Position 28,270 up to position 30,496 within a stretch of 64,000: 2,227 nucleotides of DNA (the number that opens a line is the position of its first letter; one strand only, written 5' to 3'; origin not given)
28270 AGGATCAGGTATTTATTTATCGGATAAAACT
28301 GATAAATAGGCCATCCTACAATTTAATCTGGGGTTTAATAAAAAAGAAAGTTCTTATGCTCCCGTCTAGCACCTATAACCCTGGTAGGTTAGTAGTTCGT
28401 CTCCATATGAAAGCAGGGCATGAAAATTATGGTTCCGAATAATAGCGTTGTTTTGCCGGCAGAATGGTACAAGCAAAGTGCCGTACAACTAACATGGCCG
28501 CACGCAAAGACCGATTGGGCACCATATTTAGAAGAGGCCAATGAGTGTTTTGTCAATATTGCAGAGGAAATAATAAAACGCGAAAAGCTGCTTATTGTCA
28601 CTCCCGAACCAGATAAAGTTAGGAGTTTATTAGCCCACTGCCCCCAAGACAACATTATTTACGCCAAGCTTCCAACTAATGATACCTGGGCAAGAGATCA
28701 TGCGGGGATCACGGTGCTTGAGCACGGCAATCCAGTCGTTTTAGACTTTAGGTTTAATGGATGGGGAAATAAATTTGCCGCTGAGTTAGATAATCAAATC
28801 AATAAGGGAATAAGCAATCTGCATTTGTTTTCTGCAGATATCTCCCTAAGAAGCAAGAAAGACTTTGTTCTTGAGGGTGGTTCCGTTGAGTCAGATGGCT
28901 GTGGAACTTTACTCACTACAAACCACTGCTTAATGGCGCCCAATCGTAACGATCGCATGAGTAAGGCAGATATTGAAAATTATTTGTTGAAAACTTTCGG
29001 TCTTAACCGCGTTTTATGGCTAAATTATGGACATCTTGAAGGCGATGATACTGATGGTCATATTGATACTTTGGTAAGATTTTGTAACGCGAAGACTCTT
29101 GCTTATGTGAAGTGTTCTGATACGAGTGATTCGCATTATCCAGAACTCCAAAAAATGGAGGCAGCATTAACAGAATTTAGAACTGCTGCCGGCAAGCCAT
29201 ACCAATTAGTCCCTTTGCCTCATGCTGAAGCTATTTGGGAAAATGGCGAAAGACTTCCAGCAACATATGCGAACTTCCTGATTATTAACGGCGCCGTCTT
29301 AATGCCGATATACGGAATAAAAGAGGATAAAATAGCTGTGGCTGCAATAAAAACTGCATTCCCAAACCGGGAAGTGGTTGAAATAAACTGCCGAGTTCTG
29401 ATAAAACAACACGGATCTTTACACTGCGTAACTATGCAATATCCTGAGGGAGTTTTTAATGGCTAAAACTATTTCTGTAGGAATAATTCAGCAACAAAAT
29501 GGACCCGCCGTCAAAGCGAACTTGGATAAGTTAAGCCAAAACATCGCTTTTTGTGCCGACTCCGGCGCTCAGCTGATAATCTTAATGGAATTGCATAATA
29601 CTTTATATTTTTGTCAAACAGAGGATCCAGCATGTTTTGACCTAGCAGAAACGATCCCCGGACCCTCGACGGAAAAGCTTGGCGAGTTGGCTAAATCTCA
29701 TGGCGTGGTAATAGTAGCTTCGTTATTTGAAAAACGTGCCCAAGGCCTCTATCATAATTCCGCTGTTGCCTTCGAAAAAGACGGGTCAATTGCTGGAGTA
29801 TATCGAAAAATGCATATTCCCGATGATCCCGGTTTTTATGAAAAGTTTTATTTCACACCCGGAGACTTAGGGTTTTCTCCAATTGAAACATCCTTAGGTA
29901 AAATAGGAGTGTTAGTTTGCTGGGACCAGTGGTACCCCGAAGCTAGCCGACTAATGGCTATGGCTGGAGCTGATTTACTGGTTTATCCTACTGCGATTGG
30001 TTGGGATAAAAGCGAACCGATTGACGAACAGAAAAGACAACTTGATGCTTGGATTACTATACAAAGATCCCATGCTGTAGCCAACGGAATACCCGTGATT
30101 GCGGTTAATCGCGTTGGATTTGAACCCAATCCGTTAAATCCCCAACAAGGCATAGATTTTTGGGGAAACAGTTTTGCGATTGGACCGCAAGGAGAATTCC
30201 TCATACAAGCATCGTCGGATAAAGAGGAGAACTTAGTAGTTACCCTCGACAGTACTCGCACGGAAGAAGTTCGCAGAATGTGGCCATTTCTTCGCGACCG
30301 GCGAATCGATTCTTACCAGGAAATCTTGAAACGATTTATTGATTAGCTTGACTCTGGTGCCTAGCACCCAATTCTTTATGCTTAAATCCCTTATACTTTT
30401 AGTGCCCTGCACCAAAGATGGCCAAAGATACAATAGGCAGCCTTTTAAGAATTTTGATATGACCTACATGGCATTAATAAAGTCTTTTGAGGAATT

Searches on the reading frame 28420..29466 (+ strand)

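Call 45: search_protein_families(library=pfam, proteins=[window:28420-29466:+], max_evalue=0.00001)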
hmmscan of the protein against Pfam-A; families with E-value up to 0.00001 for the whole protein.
window:28420-29466:+ (348 aa): 1 family
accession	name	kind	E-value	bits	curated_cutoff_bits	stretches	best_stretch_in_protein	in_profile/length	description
PF04371.20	PAD_porph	-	6.1e-118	394.1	25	1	12-342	2-321/321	Porphyromonas-type peptidyl-arginine deiminase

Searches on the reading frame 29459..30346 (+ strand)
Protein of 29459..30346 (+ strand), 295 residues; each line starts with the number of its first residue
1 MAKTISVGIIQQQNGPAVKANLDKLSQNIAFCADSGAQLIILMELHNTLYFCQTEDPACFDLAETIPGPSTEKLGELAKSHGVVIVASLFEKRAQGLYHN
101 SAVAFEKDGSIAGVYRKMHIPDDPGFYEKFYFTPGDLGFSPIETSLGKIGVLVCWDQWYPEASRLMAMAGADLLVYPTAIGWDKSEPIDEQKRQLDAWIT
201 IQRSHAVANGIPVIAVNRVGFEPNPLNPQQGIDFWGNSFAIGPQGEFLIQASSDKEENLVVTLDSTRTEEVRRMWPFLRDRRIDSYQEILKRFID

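Call 70: search_protein_families(library=pfam, proteins=[window:29459-30346:+], max_evalue=0.00001)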
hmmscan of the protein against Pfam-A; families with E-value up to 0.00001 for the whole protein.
window:29459-30346:+ (295 aa): 1 family
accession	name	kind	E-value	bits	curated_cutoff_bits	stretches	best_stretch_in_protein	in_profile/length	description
PF00795.27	CN_hydrolase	-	3.9e-58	197.2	23.2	1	7-273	2-256/256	Carbon-nitrogen hydrolase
